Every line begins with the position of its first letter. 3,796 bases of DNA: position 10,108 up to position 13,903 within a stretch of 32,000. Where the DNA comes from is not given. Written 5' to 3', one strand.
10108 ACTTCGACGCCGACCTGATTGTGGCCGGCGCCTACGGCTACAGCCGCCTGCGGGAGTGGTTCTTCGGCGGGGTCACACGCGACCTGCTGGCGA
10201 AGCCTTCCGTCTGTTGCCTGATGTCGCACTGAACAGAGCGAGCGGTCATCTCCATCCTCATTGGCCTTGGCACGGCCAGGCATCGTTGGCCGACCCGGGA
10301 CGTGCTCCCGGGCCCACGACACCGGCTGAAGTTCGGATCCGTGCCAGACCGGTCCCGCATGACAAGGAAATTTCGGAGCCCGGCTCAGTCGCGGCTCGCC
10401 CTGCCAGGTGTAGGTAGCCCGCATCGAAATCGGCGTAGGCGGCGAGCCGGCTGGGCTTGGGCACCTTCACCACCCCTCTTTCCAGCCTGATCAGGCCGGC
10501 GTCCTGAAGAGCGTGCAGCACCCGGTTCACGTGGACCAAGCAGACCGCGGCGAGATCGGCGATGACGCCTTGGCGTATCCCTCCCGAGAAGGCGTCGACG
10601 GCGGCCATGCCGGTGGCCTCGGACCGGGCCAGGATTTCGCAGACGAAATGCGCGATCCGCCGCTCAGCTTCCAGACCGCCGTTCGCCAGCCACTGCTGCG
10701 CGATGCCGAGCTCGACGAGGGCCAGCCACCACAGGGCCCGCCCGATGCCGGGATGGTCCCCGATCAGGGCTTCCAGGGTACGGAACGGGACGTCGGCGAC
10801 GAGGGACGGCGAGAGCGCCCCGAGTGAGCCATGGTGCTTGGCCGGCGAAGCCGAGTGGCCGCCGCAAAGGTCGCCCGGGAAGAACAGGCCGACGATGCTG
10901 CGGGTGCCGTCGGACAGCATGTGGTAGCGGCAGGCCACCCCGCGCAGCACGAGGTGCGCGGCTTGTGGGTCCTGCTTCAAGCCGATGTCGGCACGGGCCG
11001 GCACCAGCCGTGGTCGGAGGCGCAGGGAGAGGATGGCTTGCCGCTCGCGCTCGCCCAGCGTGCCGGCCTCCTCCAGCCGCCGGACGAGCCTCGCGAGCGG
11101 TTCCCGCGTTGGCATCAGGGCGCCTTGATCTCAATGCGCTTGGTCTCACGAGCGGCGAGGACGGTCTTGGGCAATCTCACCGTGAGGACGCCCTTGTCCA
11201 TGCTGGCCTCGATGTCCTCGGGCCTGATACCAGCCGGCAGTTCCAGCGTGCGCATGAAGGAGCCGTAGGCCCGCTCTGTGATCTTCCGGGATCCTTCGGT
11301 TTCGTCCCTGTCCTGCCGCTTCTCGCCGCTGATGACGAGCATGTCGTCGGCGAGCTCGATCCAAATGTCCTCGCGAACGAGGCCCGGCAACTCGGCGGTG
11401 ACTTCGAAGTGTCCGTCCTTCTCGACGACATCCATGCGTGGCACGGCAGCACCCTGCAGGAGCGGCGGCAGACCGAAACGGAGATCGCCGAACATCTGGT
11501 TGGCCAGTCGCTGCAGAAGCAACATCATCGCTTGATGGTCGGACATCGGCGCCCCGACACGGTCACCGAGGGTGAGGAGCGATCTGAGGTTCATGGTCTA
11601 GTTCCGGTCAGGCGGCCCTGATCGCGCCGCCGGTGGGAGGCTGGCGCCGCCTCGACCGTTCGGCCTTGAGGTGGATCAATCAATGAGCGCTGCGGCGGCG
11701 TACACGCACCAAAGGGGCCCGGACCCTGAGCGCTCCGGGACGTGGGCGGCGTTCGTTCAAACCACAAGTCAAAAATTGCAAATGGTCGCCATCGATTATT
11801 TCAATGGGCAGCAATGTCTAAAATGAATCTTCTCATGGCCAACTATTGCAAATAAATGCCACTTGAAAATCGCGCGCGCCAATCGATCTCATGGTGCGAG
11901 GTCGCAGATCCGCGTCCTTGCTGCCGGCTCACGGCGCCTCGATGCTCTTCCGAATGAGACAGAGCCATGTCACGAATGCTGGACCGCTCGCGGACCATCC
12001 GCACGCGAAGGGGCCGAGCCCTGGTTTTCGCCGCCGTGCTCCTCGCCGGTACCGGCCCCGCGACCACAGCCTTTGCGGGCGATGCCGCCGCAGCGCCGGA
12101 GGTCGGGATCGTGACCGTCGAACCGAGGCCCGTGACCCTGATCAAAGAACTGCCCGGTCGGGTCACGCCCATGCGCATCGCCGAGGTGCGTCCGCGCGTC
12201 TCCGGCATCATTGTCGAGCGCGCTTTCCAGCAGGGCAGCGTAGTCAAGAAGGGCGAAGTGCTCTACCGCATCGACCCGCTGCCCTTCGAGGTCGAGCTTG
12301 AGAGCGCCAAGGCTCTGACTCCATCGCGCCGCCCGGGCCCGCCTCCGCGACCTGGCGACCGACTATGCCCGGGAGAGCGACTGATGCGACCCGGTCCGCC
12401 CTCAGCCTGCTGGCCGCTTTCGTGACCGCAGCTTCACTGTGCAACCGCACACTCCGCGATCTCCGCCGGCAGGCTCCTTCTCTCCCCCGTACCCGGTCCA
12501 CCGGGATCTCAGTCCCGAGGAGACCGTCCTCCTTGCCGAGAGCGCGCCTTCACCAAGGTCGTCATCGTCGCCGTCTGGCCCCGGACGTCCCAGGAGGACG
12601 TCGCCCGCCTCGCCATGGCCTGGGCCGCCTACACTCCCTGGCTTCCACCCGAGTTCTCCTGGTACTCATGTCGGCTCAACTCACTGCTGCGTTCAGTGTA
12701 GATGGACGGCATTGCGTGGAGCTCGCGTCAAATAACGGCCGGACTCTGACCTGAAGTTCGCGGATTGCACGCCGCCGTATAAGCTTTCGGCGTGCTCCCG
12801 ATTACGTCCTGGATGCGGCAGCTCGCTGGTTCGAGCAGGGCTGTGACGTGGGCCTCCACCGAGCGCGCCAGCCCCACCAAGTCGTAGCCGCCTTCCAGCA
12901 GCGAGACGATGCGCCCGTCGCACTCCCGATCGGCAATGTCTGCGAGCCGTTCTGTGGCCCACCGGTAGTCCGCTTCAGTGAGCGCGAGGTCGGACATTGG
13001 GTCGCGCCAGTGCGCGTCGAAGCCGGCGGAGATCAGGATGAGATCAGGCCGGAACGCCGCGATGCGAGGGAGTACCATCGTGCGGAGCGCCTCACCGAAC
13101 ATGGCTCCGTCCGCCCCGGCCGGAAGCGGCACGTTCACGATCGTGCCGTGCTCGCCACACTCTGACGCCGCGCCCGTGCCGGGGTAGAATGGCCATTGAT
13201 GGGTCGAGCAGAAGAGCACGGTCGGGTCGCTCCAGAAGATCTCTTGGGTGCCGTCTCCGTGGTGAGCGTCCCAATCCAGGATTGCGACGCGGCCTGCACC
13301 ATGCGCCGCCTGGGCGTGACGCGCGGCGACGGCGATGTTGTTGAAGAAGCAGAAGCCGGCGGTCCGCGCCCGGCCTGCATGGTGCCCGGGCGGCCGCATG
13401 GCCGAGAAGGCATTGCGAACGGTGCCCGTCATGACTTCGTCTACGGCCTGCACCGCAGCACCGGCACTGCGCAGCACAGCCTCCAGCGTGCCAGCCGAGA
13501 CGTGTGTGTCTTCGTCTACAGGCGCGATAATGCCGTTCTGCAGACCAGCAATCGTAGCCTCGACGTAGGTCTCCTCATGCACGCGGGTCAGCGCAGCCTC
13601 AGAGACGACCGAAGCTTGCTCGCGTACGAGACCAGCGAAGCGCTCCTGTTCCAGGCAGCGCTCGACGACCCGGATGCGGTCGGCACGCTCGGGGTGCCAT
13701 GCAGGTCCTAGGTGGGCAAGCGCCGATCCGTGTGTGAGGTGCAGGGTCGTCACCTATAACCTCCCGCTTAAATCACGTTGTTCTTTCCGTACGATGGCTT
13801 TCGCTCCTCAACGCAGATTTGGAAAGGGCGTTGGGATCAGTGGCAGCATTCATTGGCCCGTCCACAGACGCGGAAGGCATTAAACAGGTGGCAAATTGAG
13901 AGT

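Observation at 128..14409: Eight FNR/FixK-type boxes link USP, cytochrome c, BON, Hsp20, NRAMP, K+ channel and SulP operons into one dormancy-like island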

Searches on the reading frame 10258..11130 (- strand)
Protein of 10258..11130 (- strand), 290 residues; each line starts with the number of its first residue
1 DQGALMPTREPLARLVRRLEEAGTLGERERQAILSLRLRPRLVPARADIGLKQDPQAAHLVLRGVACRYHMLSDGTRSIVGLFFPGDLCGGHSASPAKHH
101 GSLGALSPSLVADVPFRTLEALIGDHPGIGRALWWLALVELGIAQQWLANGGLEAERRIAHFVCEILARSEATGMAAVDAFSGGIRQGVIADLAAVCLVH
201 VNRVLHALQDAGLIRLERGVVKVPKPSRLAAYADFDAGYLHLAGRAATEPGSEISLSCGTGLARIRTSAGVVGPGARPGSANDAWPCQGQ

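Call 9: search_protein_families(library=pfam, proteins=[window:10258-11130:-], max_evalue=0.01)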
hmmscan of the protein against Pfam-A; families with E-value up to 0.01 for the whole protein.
window:10258-11130:- (290 aa): 2 families
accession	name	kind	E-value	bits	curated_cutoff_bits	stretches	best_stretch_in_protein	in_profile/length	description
PF13545.12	HTH_Crp_2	-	7.7e-11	42.2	27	1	158-232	2-70/70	Crp-like helix-turn-helix domain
PF00027.35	cNMP_binding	-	7.9e-05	23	27.5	1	54-124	15-87/89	Cyclic nucleotide-binding domain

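Call 13: find_encoding_contigs(protein=window:10261-11115:-, flank=10000, max_places=6)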
Protein window:10261-11115:- (285 aa): 23 contigs read that carry it; 6 places shown.
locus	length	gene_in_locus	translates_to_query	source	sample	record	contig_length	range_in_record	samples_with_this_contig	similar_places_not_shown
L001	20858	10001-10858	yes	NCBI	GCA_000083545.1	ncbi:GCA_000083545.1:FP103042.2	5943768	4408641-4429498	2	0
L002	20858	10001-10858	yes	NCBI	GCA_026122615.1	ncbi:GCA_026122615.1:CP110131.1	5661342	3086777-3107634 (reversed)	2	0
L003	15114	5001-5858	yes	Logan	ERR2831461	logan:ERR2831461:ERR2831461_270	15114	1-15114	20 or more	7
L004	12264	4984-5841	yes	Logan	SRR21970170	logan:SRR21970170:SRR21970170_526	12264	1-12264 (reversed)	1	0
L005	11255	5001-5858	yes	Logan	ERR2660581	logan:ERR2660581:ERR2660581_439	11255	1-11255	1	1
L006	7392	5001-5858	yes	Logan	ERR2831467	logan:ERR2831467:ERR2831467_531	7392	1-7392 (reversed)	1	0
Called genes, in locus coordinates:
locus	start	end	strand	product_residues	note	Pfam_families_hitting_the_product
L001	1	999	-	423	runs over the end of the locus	PF00034:Cytochrom_C, PF13442:Cytochrome_CBB3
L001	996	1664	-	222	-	PF13442:Cytochrome_CBB3 (faint), PF00034:Cytochrom_C (faint)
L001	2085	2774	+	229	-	PF00027:cNMP_binding, PF00325:Crp (faint), PF13545:HTH_Crp_2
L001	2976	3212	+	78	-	PF21834:DUF6894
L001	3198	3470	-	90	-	-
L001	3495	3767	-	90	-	-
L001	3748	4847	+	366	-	PF01527:HTH_Tnp_1, PF13384:HTH_23 (weak), PF13518:HTH_28 (weak), PF13551:HTH_29 (weak), PF13276:HTH_21, PF00665:rve, PF13683:rve_3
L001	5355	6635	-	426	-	PF00916:Sulfate_transp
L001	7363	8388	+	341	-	PF00850:Hist_deacetyl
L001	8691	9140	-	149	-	PF25917:BSH_RND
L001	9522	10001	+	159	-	PF00011:HSP20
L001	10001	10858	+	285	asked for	PF13545:HTH_Crp_2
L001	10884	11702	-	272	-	PF00582:Usp (faint)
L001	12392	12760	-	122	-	PF02685:Glucokinase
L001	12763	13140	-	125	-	-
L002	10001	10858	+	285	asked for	PF13545:HTH_Crp_2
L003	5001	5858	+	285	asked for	PF13545:HTH_Crp_2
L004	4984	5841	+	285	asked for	PF13545:HTH_Crp_2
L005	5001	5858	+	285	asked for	PF13545:HTH_Crp_2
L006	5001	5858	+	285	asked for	PF13545:HTH_Crp_2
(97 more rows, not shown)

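Call 21: find_related_loci(query=window:10261-11115:-, collection=genome_contigs, flank=10000)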
Query window:10261-11115:- (285 aa) in genome_contigs; peptide patterns used: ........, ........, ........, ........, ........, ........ (x = any residue, [..] = any of these).
232 stretches matched a pattern; 4 encode a relative of the query (tblastn E <= 1e-3); 4 distinct loci.
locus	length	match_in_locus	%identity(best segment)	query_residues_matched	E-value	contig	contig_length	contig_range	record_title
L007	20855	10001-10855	96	1-285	1e-180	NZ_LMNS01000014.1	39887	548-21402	Methylobacterium sp. Leaf123 contig_21, whole genome shotgun sequence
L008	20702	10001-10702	38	3-239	2e-48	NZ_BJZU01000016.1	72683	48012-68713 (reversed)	Methylobacterium oxalidis strain NBRC 107715 sequence016, whole genome shotgun sequence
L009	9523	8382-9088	46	9-247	2e-56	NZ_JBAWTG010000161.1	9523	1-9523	Methylobacterium nigriterrae strain SYSU BS000021 NODE_161_length_9523_cov_147.726974, whole genome shotgun sequence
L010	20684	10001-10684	26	10-234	2e-20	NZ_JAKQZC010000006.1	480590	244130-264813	Salinicola avicenniae strain S1-1-2 NODE_6_length_480590_cov_97.050738_cov_97.050738, whole genome shotgun sequence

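Call 51: find_homologous_proteins(query=window:10261-11115:-, max_evalue=1e-10)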
Query window:10261-11115:- (285 aa): 39 proteins with E <= 1e-10 among 8000 candidates.
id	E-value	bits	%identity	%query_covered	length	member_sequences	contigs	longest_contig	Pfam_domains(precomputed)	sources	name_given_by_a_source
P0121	2.7e-180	616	99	100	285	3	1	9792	PF13545.13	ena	-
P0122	3.9e-164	563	91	100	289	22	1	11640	PF13545.13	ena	-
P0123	2.0e-157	541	88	100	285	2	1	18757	PF13545.13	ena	-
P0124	3.6e-156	537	88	99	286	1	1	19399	PF13545.13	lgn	-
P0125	6.8e-149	513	89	94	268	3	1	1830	PF13545.13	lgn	-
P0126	4.5e-123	428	84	84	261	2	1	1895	PF13545.13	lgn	-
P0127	2.1e-104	367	67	92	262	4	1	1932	PF13545.13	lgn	-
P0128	8.8e-82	293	59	84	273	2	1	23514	PF13545.13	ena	-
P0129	9.7e-78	280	56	90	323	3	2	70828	PF13545.13,PF00027.36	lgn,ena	-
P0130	6.3e-76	274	56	86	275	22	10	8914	PF13545.13,PF00027.36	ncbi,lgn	-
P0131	2.1e-75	272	57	83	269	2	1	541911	PF13545.13,PF00027.36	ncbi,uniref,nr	ncbi:Crp/Fnr family transcriptional regulator [Methylobacterium sp. Leaf123]|uniref:Crp/Fnr family t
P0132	4.3e-75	271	57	85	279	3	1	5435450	PF13545.13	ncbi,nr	ncbi:Crp/Fnr family transcriptional regulator [Methylobacterium sp. AMS5]|nr:Crp/Fnr family transcri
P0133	1.3e-71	260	59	81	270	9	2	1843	PF13545.13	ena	-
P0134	4.9e-70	254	52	87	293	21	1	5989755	PF13545.13,PF00027.36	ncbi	ncbi:cAMP-binding domain of CRP or a regulatory subunit of cAMP-dependent protein kinases [Methyloru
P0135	4.8e-66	241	55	81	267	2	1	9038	PF13545.13,PF00027.36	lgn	-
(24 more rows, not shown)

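Call 52: find_encoding_contigs(protein=P0124, flank=10000, max_places=3)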
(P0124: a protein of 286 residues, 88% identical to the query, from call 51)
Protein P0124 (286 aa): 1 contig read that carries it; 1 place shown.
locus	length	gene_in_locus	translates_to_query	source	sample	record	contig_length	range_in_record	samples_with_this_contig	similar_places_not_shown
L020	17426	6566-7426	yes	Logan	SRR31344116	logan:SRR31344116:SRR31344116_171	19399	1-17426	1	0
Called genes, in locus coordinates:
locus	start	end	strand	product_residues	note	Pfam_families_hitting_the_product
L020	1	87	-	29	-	?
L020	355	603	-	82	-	PF03466:LysR_substrate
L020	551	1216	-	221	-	PF00126:HTH_1, PF03466:LysR_substrate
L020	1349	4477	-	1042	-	PF00873:ACR_tran, PF02355:SecD_SecF_C (faint)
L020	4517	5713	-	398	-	PF25917:BSH_RND, PF25973:BSH_CzcB (faint), PF25876:HH_MFP_RND, PF25944:Beta-barrel_RND, PF25967:RND-MFP_C, PF25975:CzcB_C (weak), PF25989:YknX_C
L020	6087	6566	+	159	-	PF00011:HSP20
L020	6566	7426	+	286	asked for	PF13545:HTH_Crp_2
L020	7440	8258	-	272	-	PF00582:Usp (weak)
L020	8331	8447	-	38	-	-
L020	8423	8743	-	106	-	PF02685:Glucokinase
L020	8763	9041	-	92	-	PF02685:Glucokinase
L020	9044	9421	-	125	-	-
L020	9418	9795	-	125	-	PF03779:SPW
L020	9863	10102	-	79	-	PF00364:Biotin_lipoyl (weak), PF25997:BSH_YhbJ (weak)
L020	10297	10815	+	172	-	PF07885:Ion_trans_2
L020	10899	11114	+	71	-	-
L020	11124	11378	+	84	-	-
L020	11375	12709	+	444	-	PF01566:Nramp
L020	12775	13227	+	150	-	-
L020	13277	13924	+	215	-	PF04972:BON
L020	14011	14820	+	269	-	PF00582:Usp (weak)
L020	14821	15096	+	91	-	-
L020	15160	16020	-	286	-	PF00582:Usp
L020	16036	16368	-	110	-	PF13442:Cytochrome_CBB3, PF00034:Cytochrom_C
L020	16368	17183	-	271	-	PF00582:Usp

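Call 53: find_encoding_contigs(protein=P0132, flank=10000, max_places=3)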
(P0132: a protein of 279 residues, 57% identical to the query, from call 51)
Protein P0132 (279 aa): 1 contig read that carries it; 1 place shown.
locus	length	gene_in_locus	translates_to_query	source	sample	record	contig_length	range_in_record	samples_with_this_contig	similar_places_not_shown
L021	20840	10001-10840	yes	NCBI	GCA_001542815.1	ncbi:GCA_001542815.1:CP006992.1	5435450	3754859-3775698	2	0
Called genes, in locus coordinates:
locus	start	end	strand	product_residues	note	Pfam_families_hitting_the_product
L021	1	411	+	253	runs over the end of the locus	PF00005:ABC_tran, PF13304:AAA_21 (weak)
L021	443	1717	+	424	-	PF02770:Acyl-CoA_dh_M (weak), PF08028:Acyl-CoA_dh_2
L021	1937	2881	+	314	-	PF13518:HTH_28 (faint)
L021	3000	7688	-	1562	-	PF00669:Flagellin_N, PF07196:Flagellin_IN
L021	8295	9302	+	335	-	PF14525:AraC_binding_2, PF00165:HTH_AraC (faint), PF12833:HTH_18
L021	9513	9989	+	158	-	PF00011:HSP20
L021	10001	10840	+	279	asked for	PF13545:HTH_Crp_2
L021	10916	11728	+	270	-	PF00582:Usp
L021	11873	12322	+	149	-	PF10116:Host_attach, PF18856:baeRF_family12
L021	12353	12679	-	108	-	PF04972:BON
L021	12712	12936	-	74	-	-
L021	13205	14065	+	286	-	PF00582:Usp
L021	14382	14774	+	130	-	PF13518:HTH_28, PF13565:HTH_32 (weak)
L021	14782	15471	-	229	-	PF00027:cNMP_binding, PF13545:HTH_Crp_2, PF00325:Crp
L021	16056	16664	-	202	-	PF00072:Response_reg, PF08281:Sigma70_r4_2 (weak), PF00196:GerE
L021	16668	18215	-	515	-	PF08447:PAS_3, PF00989:PAS, PF08448:PAS_4 (weak), PF13188:PAS_8, PF13426:PAS_9, PF00512:HisKA, PF02518:HATPase_c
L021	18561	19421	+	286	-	PF00582:Usp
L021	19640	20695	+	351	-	PF00072:Response_reg, PF13487:HD_5, PF01966:HD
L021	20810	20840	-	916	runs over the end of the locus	PF17152:CHASE8 (weak), PF00672:HAMP (weak), PF00512:HisKA, PF02518:HATPase_c, PF00072:Response_reg, PF01627:Hpt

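Call 66: search_protein_families(library=ncbifam, proteins=[window:10261-11115:-], max_evalue=0.01)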
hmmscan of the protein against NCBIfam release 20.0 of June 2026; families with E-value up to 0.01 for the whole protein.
window:10261-11115:- (285 aa): 3 families
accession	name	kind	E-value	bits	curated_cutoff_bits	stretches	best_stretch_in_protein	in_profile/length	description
NF045989.1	TransRegFnrLRhodb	equivalog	3.6e-11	42.7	300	1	56-228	60-235/245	transcriptional regulator FnrL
NF008365.0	PRK11161.1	subfamily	3.8e-11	42.7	228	1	59-228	74-243/250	fumarate/nitrate reduction transcriptional regulator Fnr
NF050806.1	TransRegFixKCaul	equivalog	2.5e-08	33.4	300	1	56-211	47-196/215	transcriptional regulator FixK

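Call 67: search_protein_families(library=ncbifam, proteins=[L021:14785-15471:-], max_evalue=1e-10)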
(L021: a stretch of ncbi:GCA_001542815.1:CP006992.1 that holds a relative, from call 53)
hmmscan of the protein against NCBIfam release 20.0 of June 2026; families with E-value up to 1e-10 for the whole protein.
L021:14785-15471:- (229 aa): 7 families
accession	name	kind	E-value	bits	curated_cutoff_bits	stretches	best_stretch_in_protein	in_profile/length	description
NF050806.1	TransRegFixKCaul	equivalog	2.5e-62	209.9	300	1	35-220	21-206/215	transcriptional regulator FixK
NF045989.1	TransRegFnrLRhodb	equivalog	1.2e-31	109.9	300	1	42-219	41-226/245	transcriptional regulator FnrL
NF008365.0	PRK11161.1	subfamily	9e-29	100.5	228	1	45-219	55-234/250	fumarate/nitrate reduction transcriptional regulator Fnr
NF006901.0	PRK09392.1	equivalog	4.7e-15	55.6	211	1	47-208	40-203/236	transcriptional activator FtrB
NF053664.1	TransRegPtrACyano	equivalog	1.3e-12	47.5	300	1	58-221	30-193/196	Crp/Fnr family transcriptional regulator PtrA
NF050815.1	TransActFtrBCaul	equivalog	6.1e-12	45.3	300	1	47-220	42-215/251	transcriptional activator FtrB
NF052518.1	TransRegLdrP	equivalog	2.3e-11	44.1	300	1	42-217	4-177/195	transcriptional regulator LdrP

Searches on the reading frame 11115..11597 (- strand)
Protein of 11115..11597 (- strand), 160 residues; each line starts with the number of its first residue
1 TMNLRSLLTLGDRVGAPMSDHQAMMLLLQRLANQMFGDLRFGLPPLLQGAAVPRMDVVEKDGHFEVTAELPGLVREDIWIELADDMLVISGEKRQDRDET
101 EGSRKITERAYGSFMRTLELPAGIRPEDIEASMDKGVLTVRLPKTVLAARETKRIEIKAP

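Call 9: search_protein_families(library=pfam, proteins=[window:11115-11597:-], max_evalue=0.01)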
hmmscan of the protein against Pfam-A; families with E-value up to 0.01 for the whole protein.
window:11115-11597:- (160 aa): 2 families
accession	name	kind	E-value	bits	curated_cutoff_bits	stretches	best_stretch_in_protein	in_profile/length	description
PF00011.27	HSP20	-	9.9e-24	83.8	20.8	1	56-158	1-102/102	Hsp20/alpha crystallin family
PF17886.7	ArsA_HSP20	-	0.00077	19.4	22.5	1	61-141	1-62/63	HSP20-like domain found in ArsA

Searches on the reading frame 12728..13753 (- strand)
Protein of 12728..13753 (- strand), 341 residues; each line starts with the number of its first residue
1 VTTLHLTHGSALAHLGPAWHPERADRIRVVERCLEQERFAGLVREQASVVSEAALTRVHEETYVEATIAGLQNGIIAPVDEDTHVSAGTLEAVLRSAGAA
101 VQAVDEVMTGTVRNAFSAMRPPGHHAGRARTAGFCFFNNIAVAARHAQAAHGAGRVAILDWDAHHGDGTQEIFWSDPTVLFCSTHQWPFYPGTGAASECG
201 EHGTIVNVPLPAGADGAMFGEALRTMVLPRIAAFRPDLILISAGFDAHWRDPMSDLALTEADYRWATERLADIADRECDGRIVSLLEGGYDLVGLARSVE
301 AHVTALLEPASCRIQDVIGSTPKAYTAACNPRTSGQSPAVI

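Call 9: search_protein_families(library=pfam, proteins=[window:12728-13753:-], max_evalue=0.01)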
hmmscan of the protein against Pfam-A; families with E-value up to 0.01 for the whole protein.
window:12728-13753:- (341 aa): 1 family
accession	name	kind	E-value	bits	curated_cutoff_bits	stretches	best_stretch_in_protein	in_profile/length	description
PF00850.24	Hist_deacetyl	-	1.1e-89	301.2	27.9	1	20-306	1-298/298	Histone deacetylase domain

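Call 66: search_protein_families(library=ncbifam, proteins=[window:12731-13753:-], max_evalue=0.01)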
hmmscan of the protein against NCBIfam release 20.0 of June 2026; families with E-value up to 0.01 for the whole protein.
window:12731-13753:- (341 aa): 0 families
